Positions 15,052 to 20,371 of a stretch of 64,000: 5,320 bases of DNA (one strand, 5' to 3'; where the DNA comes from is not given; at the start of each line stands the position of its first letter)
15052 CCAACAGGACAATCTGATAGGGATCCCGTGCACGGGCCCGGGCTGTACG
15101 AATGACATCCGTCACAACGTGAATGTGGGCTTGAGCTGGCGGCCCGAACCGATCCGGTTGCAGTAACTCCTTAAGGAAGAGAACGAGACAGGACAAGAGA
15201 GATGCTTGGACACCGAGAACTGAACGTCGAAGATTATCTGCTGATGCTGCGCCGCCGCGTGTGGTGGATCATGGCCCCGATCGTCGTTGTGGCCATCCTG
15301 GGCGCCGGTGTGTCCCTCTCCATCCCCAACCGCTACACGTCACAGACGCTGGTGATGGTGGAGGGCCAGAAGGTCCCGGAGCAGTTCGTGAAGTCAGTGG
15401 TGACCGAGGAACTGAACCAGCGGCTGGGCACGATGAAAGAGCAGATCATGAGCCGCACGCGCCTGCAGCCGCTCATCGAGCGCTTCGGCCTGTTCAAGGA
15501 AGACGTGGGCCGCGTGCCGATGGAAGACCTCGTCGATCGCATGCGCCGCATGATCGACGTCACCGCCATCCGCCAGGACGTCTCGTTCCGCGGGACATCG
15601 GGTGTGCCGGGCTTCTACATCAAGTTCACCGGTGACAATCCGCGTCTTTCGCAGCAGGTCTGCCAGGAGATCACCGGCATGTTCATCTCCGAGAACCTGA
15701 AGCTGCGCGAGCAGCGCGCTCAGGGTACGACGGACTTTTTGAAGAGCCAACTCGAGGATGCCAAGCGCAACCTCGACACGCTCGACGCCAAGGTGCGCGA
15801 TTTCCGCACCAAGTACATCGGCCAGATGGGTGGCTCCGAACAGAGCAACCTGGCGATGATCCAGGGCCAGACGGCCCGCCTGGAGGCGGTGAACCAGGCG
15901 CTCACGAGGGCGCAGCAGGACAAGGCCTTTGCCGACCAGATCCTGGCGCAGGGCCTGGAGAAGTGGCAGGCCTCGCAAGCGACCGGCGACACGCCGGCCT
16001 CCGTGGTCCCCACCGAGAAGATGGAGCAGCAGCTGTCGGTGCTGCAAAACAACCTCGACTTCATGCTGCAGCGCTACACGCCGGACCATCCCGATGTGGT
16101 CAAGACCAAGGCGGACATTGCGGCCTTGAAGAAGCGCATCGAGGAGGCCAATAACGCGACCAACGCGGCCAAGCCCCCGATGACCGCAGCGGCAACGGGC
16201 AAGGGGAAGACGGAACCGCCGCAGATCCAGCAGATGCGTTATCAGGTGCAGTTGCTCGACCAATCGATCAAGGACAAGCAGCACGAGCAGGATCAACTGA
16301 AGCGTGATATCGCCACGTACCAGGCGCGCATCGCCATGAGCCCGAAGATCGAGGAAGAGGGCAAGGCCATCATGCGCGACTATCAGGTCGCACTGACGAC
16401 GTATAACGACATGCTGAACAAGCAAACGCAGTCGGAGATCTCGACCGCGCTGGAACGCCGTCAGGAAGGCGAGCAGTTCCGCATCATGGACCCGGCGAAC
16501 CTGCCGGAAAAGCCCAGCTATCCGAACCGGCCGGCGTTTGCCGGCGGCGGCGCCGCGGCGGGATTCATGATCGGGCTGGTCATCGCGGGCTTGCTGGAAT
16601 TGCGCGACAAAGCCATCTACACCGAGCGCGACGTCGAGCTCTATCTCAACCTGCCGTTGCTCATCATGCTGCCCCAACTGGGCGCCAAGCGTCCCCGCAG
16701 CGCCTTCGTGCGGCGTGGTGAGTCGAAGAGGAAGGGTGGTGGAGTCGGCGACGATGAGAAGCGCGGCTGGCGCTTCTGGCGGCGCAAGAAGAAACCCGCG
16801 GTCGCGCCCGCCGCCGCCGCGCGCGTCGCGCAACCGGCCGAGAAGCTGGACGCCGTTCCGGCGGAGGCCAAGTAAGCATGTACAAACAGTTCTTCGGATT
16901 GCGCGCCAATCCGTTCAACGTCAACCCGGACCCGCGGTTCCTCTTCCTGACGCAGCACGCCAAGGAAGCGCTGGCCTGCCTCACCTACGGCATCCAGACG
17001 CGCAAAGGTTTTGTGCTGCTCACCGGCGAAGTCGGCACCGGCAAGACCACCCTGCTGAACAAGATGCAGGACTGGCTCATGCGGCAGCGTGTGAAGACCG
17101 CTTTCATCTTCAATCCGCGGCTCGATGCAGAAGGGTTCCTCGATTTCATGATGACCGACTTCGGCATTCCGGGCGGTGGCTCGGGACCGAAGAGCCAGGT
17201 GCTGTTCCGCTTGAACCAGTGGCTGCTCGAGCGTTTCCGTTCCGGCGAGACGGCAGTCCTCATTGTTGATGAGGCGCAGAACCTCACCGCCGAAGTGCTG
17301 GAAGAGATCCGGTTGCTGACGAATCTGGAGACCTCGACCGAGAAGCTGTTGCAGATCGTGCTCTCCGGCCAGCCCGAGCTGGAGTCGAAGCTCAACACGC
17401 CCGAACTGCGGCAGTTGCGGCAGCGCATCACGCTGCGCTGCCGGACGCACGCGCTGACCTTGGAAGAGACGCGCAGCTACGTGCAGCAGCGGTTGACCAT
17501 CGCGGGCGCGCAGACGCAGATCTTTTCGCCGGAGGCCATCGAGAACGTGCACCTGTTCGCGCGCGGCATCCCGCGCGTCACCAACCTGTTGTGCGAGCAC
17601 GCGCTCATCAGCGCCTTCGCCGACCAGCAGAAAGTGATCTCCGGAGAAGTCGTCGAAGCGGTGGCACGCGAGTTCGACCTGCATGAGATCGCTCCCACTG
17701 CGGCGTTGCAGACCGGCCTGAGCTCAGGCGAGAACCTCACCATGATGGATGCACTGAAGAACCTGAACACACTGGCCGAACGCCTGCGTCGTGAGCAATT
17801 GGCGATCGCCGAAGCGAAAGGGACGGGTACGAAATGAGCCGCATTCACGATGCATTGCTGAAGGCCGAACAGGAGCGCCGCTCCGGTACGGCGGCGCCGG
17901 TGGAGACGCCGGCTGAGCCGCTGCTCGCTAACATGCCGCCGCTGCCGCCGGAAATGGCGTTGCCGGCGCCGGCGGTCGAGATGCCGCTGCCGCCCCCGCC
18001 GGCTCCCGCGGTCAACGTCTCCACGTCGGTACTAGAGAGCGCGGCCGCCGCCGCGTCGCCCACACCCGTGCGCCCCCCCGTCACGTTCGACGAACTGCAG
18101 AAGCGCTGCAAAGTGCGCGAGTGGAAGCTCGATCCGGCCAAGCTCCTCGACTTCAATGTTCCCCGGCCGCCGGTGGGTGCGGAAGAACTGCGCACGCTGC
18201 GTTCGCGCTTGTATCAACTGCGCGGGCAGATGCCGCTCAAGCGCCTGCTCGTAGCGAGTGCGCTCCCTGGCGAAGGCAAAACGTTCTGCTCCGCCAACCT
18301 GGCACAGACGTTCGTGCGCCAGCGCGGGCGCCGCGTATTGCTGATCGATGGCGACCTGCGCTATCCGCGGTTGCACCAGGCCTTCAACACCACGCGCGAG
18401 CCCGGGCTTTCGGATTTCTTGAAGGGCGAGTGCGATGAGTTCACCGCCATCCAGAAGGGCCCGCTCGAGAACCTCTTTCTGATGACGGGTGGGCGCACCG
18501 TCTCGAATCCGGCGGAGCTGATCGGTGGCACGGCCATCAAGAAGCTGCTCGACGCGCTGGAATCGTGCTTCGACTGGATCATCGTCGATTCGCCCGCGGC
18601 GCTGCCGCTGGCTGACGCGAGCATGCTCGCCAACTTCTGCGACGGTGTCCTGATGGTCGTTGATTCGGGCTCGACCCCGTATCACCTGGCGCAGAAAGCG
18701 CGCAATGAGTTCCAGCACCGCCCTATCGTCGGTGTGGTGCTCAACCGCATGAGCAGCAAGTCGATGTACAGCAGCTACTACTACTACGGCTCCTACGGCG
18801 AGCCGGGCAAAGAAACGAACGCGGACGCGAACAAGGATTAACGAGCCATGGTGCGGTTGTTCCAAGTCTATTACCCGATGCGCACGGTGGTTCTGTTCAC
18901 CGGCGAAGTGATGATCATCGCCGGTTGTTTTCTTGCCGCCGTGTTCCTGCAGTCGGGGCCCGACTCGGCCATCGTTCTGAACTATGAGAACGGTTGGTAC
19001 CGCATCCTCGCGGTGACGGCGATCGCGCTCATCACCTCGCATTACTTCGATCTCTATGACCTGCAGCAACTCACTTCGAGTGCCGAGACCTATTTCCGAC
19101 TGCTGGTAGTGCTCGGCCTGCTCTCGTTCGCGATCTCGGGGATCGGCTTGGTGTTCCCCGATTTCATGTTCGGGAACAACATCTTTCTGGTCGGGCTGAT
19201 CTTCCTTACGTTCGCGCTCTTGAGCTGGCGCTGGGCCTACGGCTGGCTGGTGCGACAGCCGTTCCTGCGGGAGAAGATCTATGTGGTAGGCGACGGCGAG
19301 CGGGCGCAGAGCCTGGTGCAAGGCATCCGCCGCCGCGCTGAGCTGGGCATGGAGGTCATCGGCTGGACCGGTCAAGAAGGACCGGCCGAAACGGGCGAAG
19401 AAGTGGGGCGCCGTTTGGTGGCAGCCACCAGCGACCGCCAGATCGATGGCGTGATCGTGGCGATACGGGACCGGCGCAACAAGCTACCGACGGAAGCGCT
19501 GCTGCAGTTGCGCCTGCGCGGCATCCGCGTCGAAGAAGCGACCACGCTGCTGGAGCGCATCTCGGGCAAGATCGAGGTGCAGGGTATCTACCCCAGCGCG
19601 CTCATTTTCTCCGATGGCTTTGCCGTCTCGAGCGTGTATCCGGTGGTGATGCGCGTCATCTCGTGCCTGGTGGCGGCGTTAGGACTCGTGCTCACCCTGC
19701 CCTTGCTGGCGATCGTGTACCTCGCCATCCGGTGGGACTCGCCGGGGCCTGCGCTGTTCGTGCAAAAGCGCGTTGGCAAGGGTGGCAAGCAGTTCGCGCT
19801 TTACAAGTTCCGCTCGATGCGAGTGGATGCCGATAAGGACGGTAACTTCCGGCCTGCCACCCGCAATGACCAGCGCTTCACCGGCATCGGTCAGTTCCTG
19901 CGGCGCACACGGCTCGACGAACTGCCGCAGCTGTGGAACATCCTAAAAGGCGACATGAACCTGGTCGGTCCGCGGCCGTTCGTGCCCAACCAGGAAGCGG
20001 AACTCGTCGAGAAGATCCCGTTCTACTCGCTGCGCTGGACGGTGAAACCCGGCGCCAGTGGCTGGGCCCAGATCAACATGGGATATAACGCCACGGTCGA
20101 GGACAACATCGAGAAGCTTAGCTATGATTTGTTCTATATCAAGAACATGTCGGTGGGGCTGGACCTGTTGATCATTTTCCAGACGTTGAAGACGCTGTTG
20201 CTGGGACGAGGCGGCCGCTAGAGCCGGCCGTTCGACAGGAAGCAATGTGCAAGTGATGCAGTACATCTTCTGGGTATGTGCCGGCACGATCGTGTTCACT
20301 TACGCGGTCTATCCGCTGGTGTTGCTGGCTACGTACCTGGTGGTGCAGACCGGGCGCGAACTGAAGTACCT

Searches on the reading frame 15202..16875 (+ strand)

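Call 16: search_protein_families(library=pfam, proteins=[window:15202-16875:+], max_evalue=0.001)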
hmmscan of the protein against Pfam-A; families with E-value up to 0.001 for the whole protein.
window:15202-16875:+ (557 aa): 2 families
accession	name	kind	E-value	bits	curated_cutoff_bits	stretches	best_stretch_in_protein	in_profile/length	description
PF02706.20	Wzz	-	2.1e-09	38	25.5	1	6-84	2-80/91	Chain length determinant protein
PF13807.11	GNVR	-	1.2e-06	28.8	27.7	1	390-462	9-77/82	G-rich domain on putative tyrosine kinase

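Call 100: search_protein_families(library=ncbifam, proteins=[window:15202-16875:+], max_evalue=1e-10)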
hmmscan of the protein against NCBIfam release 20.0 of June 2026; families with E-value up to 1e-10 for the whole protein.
window:15202-16875:+ (557 aa): 3 families
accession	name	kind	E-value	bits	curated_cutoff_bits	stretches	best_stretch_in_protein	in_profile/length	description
TIGR03007.1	pepcterm_ChnLen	equivalog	8.4e-73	245.3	278.85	1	9-495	3-465/498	XrtA system polysaccharide chain length determinant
TIGR01005.1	eps_transp_fam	subfamily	1.1e-17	63.6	411.7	1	111-496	130-483/754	exopolysaccharide transport protein family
TIGR03017.1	EpsF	equivalog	2.4e-15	56.2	422.75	0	8-316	2-301/444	chain length determinant protein EpsF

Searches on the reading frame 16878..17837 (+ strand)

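Call 16: search_protein_families(library=pfam, proteins=[window:16878-17837:+], max_evalue=0.001)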
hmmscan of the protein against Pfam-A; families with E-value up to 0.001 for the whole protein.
window:16878-17837:+ (319 aa): 10 families
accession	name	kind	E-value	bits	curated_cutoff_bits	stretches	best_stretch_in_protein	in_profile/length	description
PF13401.12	AAA_22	-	1.6e-27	96.8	27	1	42-172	4-130/130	AAA domain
PF13191.12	AAA_16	-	2.9e-06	28.3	32.6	1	40-157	20-164/167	AAA ATPase domain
PF25199.1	nSTAND_NTPase5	-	1.5e-05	25.3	34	0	41-79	39-77/145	Novel STAND NTPase 5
PF13245.12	AAA_19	-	6.6e-05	23.5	25.1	0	42-71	10-39/134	AAA domain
PF02562.22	PhoH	-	6.9e-05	22.9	27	0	121-144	116-139/205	PhoH-like protein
PF13604.12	AAA_30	-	7.5e-05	23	27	1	39-144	14-108/191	AAA domain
PF00437.27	T2SSE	-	8e-05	21.9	24.9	1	30-73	129-172/370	Type II/IV secretion system protein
PF07728.20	AAA_5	-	0.00046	20.6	22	0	46-155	2-98/139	AAA domain (dynein-related subfamily)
PF13555.12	AAA_29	-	0.00086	19.5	27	0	42-73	21-51/61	P-loop containing region of AAA domain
PF03266.21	NTPase_1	-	0.00092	19.5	23.9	0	46-75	2-31/168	NTPase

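Call 29: search_protein_families(library=ncbifam, proteins=[window:16878-17837:+], max_evalue=0.00001)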
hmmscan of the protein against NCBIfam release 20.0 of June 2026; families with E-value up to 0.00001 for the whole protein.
window:16878-17837:+ (319 aa): 1 family
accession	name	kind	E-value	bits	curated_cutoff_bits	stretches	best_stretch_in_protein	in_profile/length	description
TIGR03015.1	pepcterm_ATPase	hypoth_equivalog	2.7e-86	289.3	324.5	1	1-267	1-267/269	XrtA/PEP-CTERM system-associated ATPase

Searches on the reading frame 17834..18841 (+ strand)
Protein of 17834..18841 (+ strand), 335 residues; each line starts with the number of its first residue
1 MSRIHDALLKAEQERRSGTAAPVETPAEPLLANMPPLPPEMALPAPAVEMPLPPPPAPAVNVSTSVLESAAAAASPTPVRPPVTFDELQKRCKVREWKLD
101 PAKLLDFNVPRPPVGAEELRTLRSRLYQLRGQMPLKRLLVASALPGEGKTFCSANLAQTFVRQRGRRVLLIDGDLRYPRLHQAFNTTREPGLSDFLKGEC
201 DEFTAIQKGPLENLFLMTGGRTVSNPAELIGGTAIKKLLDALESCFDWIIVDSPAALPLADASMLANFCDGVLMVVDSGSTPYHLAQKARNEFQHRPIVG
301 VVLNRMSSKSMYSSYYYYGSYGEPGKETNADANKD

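Call 16: search_protein_families(library=pfam, proteins=[window:17834-18841:+], max_evalue=0.001)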
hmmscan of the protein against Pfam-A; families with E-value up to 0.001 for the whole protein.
window:17834-18841:+ (335 aa): 4 families
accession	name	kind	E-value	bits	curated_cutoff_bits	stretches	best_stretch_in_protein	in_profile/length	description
PF13614.12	AAA_31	-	2.3e-07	31.4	27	1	146-277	12-148/177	AAA domain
PF01656.29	CbiA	-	4.6e-07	30.3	25.4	1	140-310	3-87/125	CobQ/CobB/MinD/ParA nucleotide binding domain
PF06564.18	CBP_BcsQ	-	0.00021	21.3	21.3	1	146-295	12-165/234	Cellulose biosynthesis protein BcsQ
PF10609.15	ParA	-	0.00038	20.4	27.1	1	138-308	6-176/246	NUBPL iron-transfer P-loop NTPase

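Call 100: search_protein_families(library=ncbifam, proteins=[window:17834-18841:+], max_evalue=1e-10)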
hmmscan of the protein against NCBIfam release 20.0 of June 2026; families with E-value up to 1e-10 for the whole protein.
window:17834-18841:+ (335 aa): 7 families
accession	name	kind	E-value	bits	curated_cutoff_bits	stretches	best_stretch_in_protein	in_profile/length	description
TIGR01007.1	eps_fam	subfamily_domain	1.1e-43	149.2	108.05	1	117-319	1-204/204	polysaccharide biosynthesis tyrosine autokinase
TIGR03018.1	pepcterm_TyrKin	hypoth_equivalog_domain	9.8e-37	126.3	230.65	1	116-304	12-207/207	XrtA-associated tyrosine autokinase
TIGR03029.1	EpsG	equivalog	9.1e-34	116.8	313.8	1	115-304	83-273/274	chain length determinant protein tyrosine kinase EpsG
NF008568.0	PRK11519.1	equivalog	1.8e-27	95.8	1068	1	115-319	506-712/720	tyrosine-protein kinase Wzc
TIGR01005.1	eps_transp_fam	subfamily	3.1e-25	88.5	411.7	1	109-321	518-735/754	exopolysaccharide transport protein family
NF007350.0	PRK09841.1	equivalog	7.5e-25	87.1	1248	1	115-323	511-722/726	tyrosine-protein kinase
TIGR01969.1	minD_arch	subfamily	1.5e-11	44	201.75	1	139-310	4-174/251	cell division ATPase MinD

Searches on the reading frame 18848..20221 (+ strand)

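Call 16: search_protein_families(library=pfam, proteins=[window:18848-20221:+], max_evalue=0.001)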
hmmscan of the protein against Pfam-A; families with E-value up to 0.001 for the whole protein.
window:18848-20221:+ (457 aa): 1 family
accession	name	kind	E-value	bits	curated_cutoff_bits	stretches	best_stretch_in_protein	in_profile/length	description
PF02397.22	Bac_transf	-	3.5e-61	206.3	27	1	269-451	2-178/179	Bacterial sugar transferase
